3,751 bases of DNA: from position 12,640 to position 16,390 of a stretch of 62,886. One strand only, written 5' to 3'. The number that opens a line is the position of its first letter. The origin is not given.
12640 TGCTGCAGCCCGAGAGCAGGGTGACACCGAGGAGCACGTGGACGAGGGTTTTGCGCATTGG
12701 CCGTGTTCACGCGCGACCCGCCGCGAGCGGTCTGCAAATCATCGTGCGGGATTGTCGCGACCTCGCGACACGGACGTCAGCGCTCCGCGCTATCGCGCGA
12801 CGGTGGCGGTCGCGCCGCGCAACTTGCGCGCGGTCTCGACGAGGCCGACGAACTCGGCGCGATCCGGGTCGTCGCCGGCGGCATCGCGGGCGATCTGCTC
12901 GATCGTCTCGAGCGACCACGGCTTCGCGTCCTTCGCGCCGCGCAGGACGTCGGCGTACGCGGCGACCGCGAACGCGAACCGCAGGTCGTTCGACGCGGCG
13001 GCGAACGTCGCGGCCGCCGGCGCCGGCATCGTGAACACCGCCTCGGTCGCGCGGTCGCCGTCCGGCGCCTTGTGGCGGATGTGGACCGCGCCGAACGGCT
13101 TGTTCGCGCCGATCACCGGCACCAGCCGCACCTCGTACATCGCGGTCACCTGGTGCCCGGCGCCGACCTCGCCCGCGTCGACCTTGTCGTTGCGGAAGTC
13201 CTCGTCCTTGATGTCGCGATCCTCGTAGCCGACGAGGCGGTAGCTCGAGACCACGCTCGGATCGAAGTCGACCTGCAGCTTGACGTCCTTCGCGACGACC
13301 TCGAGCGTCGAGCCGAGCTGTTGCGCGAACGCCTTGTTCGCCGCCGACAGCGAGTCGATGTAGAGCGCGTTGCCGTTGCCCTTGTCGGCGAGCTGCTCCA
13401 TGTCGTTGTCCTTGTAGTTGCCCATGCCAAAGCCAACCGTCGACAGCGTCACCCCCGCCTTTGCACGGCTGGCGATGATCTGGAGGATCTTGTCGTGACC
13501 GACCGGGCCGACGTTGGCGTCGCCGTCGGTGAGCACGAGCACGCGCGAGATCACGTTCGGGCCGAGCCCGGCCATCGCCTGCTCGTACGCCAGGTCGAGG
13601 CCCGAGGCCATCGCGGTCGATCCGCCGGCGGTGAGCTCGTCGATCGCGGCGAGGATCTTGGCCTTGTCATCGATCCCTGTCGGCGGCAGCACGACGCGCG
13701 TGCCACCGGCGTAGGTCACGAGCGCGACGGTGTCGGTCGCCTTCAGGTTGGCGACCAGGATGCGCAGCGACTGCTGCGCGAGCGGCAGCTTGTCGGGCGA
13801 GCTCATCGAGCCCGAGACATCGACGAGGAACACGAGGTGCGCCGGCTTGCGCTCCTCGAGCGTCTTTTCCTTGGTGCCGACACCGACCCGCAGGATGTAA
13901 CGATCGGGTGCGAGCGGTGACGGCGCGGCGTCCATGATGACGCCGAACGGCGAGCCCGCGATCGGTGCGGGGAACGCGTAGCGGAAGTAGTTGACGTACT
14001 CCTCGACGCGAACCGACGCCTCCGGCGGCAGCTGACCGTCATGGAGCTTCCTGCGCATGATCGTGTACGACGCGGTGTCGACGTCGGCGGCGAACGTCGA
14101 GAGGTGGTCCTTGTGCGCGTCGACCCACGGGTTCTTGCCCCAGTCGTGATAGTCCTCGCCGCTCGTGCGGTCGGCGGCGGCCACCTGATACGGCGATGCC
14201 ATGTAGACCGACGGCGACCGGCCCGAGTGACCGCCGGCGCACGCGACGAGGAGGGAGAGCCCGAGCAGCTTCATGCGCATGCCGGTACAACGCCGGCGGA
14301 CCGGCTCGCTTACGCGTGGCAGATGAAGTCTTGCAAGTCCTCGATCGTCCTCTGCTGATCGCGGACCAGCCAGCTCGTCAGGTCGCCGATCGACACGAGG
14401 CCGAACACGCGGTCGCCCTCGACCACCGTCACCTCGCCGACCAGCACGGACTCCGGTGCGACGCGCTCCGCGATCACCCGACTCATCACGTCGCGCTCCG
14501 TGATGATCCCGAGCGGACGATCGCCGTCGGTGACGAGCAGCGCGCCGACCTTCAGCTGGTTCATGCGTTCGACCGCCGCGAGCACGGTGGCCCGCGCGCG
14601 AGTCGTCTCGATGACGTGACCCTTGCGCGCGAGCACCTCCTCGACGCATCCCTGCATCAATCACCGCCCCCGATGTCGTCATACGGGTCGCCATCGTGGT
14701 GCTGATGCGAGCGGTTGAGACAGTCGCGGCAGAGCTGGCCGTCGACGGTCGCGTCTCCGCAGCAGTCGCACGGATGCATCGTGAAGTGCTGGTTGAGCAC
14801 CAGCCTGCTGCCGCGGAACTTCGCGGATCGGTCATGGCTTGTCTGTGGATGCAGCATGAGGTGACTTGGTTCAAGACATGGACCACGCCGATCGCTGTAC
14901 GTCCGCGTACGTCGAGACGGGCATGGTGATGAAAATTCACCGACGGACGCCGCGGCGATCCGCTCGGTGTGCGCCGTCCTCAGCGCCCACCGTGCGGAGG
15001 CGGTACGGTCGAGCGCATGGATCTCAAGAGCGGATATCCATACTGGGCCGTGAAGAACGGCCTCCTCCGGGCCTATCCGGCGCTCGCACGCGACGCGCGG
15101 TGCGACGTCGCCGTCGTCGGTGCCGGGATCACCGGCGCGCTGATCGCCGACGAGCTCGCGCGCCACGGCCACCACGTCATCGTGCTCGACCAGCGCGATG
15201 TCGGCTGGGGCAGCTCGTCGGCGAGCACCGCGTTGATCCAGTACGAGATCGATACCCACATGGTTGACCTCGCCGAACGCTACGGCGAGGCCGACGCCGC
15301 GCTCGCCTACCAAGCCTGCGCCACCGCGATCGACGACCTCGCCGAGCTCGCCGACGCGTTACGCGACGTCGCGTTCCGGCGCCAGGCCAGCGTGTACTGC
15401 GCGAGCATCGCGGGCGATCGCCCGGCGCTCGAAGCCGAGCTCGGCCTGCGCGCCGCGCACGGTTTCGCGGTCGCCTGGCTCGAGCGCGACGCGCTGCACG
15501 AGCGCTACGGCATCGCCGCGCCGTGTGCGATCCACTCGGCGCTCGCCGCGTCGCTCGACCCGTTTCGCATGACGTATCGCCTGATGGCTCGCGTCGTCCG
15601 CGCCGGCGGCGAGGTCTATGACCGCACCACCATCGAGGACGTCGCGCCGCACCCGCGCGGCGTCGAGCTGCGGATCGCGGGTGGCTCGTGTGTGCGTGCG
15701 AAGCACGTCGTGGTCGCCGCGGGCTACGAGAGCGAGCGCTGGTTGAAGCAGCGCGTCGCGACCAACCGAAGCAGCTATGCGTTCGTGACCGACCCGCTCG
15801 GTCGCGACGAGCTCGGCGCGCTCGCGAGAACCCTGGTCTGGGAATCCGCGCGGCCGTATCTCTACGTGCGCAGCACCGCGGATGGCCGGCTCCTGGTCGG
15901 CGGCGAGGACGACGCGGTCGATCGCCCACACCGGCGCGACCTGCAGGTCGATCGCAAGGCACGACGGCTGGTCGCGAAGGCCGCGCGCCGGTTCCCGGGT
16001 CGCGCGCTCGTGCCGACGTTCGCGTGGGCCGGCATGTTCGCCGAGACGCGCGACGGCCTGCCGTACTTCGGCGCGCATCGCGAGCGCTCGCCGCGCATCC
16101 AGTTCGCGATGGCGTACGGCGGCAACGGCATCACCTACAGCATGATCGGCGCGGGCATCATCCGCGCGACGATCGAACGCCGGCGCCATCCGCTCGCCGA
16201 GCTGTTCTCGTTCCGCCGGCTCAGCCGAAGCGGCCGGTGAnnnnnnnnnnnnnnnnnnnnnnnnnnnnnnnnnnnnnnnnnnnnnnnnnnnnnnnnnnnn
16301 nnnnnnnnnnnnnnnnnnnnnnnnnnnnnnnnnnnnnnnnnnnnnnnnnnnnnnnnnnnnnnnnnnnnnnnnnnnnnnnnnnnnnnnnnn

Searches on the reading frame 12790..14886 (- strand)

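Call 46: search_protein_families(library=pfam, proteins=[window:12790-14886:-], max_evalue=0.001)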
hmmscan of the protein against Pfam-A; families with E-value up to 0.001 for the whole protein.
window:12790-14886:- (698 aa): 6 families
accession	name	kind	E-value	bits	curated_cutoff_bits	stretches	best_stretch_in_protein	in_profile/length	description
PF12034.13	YfbK_C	-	6.2e-47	160.6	25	1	526-689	1-184/184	Uncharacterized protein YfbK, C-terminal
PF12450.13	vWF_A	-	2.6e-27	95.1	25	1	242-332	3-93/94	von Willebrand factor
PF00092.34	VWA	-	2.1e-21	77.3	23.8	1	351-517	2-169/174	von Willebrand factor type A domain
PF13519.12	VWA_2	-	1.5e-17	64.6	27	1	351-455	1-106/107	von Willebrand factor type A domain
PF13768.12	VWA_3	-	7.7e-08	33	27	1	350-507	2-153/155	von Willebrand factor type A domain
PF05762.20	VWA_CoxE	-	0.00044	20.2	26.4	0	345-455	53-159/222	VWA domain containing CoxE-like protein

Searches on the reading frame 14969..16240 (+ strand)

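Call 46: search_protein_families(library=pfam, proteins=[window:14969-16240:+], max_evalue=0.001)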
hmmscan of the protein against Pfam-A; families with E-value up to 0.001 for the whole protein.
window:14969-16240:+ (423 aa): 8 families
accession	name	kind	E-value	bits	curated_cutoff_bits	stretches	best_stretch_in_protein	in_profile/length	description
PF01266.30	DAO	-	1.3e-54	186.5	27.9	1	46-397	1-349/353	FAD dependent oxidoreductase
PF13450.12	NAD_binding_8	-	8.9e-07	29.5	21.9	1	49-78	1-30/68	NAD(P)-binding Rossmann-like domain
PF07992.20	Pyr_redox_2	-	4.5e-06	26.7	26.1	0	46-77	2-175/291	Pyridine nucleotide-disulphide oxidoreductase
PF01494.25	FAD_binding_3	-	1.3e-05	25.1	22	1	44-128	1-79/349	FAD binding domain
PF00890.30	FAD_binding_2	-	1.5e-05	24.9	20.4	1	46-262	1-212/414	FAD binding domain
PF13454.12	NAD_binding_9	-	2.6e-05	24.7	21.8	0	48-81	1-38/155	FAD-NAD(P)-binding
PF05834.18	Lycopene_cycl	-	0.00034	20.2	23.4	0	46-75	1-32/380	Lycopene cyclase protein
PF02737.24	3HCDH_N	-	0.00057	20.3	22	1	47-77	2-32/180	3-hydroxyacyl-CoA dehydrogenase, NAD binding domain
